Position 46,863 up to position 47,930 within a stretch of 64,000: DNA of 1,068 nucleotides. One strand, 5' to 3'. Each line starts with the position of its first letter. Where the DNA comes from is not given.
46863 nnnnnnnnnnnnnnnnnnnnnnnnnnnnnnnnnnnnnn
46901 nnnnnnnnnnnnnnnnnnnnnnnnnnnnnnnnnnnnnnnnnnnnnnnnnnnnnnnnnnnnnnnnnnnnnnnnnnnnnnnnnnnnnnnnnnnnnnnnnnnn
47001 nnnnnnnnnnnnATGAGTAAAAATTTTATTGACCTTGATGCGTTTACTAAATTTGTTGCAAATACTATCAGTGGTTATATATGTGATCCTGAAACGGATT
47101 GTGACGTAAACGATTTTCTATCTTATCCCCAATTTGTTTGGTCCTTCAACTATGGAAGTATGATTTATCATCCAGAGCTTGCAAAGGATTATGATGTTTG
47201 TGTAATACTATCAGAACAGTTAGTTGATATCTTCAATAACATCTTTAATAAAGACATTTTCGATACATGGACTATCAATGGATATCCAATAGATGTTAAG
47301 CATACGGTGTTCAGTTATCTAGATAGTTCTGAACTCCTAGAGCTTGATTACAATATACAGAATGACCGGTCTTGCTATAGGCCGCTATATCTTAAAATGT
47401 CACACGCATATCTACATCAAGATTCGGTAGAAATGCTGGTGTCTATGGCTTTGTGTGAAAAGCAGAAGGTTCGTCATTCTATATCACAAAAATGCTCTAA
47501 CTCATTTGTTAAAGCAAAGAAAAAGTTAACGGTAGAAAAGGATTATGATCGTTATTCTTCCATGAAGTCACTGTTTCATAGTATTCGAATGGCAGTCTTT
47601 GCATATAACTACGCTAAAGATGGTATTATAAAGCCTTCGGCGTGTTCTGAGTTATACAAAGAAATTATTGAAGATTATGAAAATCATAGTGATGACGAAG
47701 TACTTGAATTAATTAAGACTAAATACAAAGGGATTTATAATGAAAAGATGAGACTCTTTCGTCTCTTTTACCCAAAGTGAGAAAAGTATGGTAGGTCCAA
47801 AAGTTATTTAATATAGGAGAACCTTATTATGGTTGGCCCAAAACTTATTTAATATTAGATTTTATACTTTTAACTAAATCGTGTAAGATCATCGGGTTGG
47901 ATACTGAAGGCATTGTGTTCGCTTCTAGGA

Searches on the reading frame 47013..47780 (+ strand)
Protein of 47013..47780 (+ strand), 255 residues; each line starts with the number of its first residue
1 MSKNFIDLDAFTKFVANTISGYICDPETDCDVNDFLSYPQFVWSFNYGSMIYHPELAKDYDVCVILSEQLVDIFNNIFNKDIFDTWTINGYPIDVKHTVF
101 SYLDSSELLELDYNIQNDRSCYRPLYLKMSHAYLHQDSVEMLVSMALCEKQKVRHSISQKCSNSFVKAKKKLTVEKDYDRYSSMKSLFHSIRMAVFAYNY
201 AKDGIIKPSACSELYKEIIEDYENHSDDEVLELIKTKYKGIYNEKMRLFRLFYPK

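Call 10: search_protein_families(library=pfam, proteins=[window:47013-47780:+], max_evalue=0.01)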
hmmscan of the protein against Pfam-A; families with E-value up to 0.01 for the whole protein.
window:47013-47780:+ (255 aa): 0 families

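Call 30: search_protein_families(library=phrogs, proteins=[window:47013-47780:+], max_evalue=0.001)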
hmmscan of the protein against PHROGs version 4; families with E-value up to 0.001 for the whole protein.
window:47013-47780:+ (255 aa): 0 families

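Call 69: search_solved_structures(query=window:47013-47780:+, max_evalue=1)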
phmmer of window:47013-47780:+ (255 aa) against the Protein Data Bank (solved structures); distinct sequences matched with E-value up to 1: 1.
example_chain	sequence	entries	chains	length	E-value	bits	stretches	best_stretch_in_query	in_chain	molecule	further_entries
7acw_A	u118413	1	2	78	0.62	12.9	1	194-243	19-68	S-layer protein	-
